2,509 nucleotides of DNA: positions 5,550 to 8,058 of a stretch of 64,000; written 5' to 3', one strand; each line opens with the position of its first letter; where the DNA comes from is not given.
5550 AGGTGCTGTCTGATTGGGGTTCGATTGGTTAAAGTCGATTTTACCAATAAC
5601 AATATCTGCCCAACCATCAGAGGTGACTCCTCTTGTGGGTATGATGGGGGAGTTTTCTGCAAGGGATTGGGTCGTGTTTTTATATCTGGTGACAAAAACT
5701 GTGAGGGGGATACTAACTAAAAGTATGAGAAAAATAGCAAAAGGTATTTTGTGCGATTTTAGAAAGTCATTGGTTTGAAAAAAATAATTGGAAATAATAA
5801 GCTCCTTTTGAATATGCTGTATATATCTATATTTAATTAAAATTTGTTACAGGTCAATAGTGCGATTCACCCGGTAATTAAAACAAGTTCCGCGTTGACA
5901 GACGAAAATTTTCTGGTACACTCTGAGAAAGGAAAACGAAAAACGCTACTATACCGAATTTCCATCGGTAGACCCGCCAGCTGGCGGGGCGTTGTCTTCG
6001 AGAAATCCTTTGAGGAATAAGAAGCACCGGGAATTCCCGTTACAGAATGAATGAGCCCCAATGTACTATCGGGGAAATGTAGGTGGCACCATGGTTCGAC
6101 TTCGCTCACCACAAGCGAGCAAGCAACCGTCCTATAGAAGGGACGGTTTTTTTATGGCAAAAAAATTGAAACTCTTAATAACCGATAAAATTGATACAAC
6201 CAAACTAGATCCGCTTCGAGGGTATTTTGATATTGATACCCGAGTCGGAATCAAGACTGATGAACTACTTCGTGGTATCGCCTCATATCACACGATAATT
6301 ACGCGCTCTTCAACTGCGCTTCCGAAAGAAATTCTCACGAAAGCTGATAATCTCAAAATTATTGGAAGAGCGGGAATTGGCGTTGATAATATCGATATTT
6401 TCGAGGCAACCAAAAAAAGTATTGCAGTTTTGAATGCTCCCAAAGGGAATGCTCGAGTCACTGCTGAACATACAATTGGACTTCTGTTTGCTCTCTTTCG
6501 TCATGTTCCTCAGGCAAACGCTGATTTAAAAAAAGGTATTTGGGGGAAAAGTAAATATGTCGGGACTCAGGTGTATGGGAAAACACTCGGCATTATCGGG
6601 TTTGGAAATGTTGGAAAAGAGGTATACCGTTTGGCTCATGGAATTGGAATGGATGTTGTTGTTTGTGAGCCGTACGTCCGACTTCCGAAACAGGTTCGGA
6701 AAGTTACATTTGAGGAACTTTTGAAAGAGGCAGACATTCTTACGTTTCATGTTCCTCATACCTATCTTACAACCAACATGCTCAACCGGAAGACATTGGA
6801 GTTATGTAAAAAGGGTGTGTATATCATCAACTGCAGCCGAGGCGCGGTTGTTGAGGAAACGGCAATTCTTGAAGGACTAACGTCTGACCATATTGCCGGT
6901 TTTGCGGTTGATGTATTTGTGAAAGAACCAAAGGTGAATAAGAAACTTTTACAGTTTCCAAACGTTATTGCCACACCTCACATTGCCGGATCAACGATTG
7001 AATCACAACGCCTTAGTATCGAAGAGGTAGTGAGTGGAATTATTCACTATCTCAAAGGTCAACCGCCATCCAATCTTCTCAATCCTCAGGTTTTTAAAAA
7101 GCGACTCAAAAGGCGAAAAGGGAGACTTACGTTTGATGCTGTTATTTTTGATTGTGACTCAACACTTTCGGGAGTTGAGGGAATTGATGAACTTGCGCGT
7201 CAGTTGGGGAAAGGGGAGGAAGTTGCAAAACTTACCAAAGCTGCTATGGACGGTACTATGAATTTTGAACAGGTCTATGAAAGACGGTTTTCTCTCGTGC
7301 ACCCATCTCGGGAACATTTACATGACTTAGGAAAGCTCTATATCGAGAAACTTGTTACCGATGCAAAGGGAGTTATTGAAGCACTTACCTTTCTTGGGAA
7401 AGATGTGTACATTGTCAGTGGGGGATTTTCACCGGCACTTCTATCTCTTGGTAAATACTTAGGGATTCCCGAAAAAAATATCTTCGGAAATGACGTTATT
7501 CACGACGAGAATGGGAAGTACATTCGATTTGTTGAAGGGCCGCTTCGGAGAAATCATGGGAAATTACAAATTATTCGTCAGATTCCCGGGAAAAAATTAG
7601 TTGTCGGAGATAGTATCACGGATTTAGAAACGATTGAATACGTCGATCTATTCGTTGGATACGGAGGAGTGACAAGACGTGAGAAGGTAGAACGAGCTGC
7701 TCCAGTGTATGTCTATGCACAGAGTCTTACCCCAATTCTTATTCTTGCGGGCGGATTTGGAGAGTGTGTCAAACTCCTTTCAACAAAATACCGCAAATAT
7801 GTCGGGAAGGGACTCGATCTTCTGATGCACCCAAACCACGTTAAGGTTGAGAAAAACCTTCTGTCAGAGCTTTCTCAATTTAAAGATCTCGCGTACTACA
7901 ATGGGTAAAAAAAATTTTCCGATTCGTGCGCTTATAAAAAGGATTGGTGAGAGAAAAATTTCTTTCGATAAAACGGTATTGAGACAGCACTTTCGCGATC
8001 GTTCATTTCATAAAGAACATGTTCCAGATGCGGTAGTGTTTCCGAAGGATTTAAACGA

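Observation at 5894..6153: Candidate tRNA-Ser-responsive T-box (or other attenuator) leader in front of the serA-serB fusion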

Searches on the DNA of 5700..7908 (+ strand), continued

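Call 75: search_rna_families(source=L102, start=2300, end=3100, threshold=evalue, max_evalue=1, show_alignments=1)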
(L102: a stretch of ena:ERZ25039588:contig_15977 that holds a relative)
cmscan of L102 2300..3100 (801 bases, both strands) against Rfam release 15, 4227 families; matches with E-value up to 1: 10.
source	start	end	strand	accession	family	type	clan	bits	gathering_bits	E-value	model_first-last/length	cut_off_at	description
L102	2572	2800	+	RF00230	T-box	Cis-reg; leader;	-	49.3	93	1.1e-09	1-219/219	no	T-box leader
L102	2379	2480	+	RF03632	MIR1882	Gene; miRNA;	-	39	107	2.5e-06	1-131/131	no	MIR1882 microRNA precursor family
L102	2870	2977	+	RF03964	mir-H1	Gene; miRNA;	-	34.5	97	0.00087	1-85/85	no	mir-H1 microRNA precursor family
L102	2870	2977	-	RF03964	mir-H1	Gene; miRNA;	-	34.2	97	0.001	1-85/85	no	mir-H1 microRNA precursor family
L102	2860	2986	-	RF04164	MIR1507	Gene; miRNA;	-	32.9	73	1.3e-05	1-107/107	no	MIR1507 microRNA precursor family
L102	2867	2990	-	RF03372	mir-5918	Gene; miRNA;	-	30.4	69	0.0014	1-85/85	no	mir-5918 microRNA precursor family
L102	2396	2470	-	RF03390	mir-2450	Gene; miRNA;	-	25.2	59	0.025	1-73/73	no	mir-2450 microRNA precursor family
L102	2394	2471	+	RF00945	mir-1226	Gene; miRNA;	-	24.6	95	0.042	1-75/75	no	mir-1226 microRNA precursor family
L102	2877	2984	-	RF03382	mir-635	Gene; miRNA;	-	23.4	100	0.019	1-92/92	no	mir-635 microRNA precursor family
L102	2658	2704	-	RF01933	bxd_5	Gene; lncRNA;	-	16.3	50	0.28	1-57/57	no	Bithoraxoid conserved region 5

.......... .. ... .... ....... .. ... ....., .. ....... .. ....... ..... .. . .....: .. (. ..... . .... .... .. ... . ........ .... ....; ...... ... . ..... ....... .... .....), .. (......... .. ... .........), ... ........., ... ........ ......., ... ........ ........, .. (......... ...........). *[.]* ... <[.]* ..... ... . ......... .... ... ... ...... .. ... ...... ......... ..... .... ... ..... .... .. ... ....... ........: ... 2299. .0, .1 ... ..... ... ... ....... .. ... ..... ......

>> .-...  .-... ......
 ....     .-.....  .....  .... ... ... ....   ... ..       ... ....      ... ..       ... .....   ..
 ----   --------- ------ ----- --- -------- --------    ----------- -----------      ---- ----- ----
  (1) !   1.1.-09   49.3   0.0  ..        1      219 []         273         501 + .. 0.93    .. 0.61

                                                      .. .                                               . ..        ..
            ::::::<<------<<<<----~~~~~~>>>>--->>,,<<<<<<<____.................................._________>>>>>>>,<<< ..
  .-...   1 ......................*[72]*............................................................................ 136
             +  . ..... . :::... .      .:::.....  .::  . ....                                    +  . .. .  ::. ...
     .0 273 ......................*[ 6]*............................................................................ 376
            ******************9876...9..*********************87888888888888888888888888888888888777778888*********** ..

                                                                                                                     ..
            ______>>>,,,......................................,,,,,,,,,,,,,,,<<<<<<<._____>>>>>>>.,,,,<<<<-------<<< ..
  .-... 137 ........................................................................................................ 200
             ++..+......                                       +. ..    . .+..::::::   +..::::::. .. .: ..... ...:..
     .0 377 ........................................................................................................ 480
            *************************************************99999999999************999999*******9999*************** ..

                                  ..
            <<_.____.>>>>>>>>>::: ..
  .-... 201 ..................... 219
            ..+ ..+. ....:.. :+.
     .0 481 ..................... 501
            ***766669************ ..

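Call 77: search_with_rna_model(model_id=R1, sources=[window, L006, L012, L013, L091, L092, L094, L095, L102], max_evalue=0.000001, make_alignment=true)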
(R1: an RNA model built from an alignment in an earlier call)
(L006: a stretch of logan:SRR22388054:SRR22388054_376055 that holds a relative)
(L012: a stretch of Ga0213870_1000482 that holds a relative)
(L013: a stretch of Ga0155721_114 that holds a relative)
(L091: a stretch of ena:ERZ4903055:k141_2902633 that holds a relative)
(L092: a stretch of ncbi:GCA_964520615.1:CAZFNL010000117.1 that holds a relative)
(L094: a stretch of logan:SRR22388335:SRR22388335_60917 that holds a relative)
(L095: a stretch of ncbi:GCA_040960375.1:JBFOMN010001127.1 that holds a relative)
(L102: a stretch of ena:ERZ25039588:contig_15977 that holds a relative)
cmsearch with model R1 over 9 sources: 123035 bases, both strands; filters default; matches with E-value up to 0.000001: 9.
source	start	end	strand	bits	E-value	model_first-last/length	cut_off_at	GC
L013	1279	1477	+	175.1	6.9e-50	1-218/218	no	0.46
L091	2572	2778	+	161.9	5.2e-46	1-218/218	no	0.43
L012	1206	1471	+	160.8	1.2e-45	1-218/218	no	0.41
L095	3629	3864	+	156.4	2.2e-44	1-218/218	no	0.42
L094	3757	3971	+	150.1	1.5e-42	1-218/218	no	0.41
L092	3657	3817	+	148.4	4.9e-42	1-218/218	no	0.46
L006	1827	2002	+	146.9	1.4e-41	1-218/218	no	0.45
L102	2569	2801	+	126.4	1.4e-35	1-218/218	no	0.61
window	5937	6138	+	118.2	3.7e-33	1-218/218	no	0.51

Alignment A6: 9 matches aligned to the model, 321 columns, each read 5' to 3' on its own strand. Consensus structure (alignment columns), stored with it:
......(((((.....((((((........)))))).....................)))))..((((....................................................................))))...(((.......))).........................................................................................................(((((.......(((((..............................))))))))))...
